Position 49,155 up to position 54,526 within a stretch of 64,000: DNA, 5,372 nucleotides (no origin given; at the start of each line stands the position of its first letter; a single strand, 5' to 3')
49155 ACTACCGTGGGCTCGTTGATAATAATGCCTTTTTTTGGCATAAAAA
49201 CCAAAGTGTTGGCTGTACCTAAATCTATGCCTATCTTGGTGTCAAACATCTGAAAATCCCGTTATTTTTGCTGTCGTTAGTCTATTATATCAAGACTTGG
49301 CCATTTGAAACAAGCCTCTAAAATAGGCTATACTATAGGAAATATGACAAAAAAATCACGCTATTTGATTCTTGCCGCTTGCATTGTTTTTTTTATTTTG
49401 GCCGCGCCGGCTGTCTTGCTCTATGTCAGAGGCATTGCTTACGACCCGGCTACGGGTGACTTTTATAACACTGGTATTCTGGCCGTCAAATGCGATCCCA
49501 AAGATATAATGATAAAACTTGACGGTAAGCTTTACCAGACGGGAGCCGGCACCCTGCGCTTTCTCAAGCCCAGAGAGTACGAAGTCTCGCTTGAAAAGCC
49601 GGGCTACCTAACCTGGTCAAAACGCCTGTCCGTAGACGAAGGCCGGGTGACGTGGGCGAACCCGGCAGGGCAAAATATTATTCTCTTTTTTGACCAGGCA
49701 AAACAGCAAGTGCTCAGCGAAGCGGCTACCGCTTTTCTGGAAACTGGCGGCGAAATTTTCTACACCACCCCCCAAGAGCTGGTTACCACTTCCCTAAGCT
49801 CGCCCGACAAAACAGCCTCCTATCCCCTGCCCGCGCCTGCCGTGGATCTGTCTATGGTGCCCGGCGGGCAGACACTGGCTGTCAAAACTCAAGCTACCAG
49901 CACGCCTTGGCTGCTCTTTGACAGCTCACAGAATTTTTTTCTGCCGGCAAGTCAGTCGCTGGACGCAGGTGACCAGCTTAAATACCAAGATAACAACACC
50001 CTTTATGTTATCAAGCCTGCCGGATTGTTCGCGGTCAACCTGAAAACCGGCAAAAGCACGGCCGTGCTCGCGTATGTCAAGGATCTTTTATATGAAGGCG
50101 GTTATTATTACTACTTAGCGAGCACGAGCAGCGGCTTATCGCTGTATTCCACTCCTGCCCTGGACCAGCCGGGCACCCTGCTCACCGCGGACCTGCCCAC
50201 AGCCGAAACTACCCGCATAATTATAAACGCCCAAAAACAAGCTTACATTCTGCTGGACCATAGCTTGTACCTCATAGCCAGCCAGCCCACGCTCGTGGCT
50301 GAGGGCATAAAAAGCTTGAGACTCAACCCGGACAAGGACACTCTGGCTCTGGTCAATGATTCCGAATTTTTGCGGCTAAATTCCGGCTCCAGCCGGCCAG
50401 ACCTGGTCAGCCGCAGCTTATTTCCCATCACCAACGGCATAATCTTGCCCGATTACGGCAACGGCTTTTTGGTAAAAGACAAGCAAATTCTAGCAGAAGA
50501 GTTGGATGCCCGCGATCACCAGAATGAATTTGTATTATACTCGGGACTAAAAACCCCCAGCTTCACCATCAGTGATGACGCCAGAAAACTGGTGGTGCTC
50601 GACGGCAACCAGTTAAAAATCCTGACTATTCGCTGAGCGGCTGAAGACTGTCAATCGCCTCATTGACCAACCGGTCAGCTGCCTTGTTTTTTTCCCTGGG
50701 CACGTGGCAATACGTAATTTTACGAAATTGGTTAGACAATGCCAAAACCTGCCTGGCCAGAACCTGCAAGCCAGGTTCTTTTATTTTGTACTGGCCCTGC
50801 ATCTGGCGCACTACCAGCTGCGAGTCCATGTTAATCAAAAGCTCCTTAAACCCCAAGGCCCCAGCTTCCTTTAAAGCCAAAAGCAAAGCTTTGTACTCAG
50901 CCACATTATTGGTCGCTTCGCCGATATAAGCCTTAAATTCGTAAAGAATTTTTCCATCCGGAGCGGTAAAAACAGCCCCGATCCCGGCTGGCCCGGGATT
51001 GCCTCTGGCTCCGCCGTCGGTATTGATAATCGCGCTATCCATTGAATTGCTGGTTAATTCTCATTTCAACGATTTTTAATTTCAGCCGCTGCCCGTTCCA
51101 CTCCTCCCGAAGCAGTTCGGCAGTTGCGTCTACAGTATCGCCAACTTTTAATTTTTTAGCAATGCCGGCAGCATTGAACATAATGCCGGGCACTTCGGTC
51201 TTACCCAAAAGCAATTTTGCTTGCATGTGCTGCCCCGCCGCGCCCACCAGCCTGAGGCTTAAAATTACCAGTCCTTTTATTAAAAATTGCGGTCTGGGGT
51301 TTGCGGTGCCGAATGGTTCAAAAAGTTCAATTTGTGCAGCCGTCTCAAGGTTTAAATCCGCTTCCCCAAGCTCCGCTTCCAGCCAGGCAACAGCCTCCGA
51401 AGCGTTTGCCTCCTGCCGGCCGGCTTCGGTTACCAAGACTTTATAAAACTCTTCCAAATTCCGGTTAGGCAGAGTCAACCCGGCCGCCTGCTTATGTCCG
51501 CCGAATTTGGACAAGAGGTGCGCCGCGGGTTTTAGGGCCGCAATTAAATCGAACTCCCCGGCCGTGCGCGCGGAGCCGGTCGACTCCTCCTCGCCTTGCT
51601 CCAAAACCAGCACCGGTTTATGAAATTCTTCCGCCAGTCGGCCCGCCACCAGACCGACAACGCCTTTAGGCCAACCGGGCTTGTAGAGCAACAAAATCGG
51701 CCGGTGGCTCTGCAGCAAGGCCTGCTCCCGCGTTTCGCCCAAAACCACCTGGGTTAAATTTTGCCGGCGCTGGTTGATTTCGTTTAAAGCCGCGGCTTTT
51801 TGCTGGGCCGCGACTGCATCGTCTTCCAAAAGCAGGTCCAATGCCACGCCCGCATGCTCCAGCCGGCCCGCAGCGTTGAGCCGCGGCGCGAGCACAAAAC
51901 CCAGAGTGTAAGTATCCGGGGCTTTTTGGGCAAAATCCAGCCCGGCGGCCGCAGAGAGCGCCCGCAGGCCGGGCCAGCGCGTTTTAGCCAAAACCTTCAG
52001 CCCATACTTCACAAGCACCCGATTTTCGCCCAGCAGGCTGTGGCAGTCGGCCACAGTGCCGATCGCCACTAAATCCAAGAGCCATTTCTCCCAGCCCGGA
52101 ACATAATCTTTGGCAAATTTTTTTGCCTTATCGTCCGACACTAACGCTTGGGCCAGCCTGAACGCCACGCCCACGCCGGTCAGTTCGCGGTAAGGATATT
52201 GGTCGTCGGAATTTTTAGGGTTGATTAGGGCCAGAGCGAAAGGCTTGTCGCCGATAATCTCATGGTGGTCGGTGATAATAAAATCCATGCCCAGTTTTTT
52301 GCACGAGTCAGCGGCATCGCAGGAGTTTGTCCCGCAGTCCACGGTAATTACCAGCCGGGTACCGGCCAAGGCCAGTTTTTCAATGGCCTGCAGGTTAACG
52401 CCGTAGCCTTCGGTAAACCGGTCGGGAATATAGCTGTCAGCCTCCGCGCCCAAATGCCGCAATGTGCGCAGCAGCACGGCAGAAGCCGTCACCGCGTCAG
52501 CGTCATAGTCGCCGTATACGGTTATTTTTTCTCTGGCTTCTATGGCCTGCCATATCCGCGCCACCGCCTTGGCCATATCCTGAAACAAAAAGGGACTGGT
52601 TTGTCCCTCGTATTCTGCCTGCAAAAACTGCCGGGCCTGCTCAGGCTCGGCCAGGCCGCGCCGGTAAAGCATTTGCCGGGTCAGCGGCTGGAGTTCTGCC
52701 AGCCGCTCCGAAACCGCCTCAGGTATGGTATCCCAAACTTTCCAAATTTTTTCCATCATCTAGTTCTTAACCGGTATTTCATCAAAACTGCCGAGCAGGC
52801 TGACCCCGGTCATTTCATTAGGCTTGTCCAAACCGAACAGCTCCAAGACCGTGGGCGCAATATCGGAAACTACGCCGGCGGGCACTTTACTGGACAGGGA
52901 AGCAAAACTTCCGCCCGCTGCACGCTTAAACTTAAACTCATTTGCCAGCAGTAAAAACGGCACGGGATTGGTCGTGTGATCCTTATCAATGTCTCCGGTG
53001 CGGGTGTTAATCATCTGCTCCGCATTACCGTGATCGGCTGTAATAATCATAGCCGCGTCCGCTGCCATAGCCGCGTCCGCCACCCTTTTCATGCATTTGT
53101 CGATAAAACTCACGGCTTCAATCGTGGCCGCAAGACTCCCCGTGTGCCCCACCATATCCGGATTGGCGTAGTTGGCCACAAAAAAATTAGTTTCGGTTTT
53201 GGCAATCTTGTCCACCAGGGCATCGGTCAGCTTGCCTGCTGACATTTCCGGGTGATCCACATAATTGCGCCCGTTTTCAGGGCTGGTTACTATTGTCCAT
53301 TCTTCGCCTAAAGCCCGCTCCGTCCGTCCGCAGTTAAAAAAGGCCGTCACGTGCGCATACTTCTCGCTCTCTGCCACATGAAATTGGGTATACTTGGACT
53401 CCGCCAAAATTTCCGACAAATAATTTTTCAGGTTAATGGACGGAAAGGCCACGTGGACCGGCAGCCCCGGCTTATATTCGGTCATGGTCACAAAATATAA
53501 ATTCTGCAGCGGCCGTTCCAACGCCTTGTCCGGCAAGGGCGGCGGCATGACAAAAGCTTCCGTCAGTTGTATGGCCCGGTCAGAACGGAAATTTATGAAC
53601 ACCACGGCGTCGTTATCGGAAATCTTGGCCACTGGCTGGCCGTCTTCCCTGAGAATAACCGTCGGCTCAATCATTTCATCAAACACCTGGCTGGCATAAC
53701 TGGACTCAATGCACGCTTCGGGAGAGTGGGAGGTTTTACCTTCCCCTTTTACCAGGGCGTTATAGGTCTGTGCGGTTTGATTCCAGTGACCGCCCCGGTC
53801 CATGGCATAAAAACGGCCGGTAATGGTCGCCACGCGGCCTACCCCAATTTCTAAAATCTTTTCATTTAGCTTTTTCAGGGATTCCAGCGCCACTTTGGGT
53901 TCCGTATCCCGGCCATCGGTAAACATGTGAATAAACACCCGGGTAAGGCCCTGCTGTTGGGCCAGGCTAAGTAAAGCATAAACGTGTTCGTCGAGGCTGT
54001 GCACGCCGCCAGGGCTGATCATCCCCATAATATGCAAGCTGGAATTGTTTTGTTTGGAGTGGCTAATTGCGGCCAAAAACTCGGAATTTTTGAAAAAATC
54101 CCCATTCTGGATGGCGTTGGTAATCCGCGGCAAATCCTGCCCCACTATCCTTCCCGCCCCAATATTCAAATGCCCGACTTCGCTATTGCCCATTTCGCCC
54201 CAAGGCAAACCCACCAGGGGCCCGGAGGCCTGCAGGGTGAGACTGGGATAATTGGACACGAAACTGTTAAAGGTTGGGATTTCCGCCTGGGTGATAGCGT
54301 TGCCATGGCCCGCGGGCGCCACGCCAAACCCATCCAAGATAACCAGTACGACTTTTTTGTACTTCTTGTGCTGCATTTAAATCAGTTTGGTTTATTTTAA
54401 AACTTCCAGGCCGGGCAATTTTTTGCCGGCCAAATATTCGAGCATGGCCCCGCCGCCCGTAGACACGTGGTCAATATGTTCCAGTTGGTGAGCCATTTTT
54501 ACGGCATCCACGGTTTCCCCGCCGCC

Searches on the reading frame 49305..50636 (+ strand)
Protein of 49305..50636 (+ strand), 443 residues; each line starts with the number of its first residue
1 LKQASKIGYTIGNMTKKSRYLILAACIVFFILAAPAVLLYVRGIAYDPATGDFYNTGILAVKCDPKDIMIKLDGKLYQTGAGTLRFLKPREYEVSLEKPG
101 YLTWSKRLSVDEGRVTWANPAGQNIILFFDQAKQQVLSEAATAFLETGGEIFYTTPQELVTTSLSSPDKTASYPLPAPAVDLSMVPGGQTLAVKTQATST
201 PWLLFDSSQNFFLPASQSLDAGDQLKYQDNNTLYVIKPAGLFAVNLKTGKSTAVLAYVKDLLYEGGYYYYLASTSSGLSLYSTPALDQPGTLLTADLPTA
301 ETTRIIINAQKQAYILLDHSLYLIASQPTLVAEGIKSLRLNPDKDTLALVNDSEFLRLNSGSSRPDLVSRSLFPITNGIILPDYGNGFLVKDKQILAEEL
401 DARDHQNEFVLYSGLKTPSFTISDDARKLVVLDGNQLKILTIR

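Call 77: search_protein_families(library=pfam, proteins=[window:49305-50636:+], max_evalue=0.0001)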
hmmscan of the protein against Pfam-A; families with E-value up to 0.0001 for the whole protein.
window:49305-50636:+ (443 aa): 1 family
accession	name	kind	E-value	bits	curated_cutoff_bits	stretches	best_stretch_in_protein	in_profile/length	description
PF08308.17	PEGA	-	6.6e-06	26.4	20.8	1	57-119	2-64/71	PEGA domain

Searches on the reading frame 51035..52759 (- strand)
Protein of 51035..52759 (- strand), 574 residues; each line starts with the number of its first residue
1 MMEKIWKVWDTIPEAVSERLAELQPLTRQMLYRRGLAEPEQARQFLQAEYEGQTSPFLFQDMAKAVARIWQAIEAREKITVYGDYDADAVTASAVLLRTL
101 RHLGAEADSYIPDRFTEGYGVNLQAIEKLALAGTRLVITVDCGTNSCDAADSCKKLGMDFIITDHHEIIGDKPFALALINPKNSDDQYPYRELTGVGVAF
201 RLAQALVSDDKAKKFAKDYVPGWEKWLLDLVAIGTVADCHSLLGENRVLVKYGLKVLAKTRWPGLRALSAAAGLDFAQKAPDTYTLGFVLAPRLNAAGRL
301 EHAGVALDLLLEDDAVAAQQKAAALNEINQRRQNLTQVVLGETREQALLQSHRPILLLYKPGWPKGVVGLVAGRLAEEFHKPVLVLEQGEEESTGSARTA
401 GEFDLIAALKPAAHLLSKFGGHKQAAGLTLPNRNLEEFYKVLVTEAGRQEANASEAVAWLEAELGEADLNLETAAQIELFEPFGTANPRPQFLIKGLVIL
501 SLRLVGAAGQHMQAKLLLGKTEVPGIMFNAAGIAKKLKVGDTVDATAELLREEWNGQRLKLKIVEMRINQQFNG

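Call 77: search_protein_families(library=pfam, proteins=[window:51035-52759:-], max_evalue=0.0001)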
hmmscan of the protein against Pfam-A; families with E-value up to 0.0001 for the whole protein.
window:51035-52759:- (574 aa): 3 families
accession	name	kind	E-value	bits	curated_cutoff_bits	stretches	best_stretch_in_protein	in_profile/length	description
PF01368.27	DHH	-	1.2e-25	90.7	28.1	1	78-235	1-125/125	DHH family, N-terminal domain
PF17768.7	RecJ_OB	-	8.2e-21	74.5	27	1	461-563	2-105/107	RecJ OB domain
PF02272.25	DHHA1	-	4e-13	50.1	25.9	1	355-442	4-96/102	DHHA1 domain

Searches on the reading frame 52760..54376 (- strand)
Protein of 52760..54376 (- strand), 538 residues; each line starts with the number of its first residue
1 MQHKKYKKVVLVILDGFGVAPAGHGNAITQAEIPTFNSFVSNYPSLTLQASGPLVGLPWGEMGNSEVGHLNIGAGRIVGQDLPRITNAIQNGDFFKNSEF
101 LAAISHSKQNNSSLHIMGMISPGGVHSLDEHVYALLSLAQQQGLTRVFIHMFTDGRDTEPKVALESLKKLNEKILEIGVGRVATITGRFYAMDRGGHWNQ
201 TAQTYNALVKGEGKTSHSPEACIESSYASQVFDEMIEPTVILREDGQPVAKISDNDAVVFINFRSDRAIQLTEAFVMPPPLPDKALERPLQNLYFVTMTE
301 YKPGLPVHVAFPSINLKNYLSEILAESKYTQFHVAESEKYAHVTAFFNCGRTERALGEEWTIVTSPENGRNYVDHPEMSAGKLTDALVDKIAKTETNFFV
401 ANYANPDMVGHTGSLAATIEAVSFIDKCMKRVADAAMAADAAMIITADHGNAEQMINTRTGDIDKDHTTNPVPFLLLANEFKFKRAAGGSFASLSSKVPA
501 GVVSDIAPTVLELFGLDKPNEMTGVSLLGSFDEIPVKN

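Call 77: search_protein_families(library=pfam, proteins=[window:52760-54376:-], max_evalue=0.0001)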
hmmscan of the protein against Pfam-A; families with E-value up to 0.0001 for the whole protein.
window:52760-54376:- (538 aa): 3 families
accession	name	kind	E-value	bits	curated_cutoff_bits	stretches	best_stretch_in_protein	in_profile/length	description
PF06415.18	iPGM_N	-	4.2e-76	255.7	27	1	85-302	1-216/217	BPG-independent PGAM N-terminus (iPGM_N)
PF01676.23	Metalloenzyme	-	2.3e-61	208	24.3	1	7-518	1-252/252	Metalloenzyme superfamily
PF01663.27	Phosphodiest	-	4.9e-05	23.5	23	0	374-455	135-225/342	Type I phosphodiesterase / nucleotide pyrophosphatase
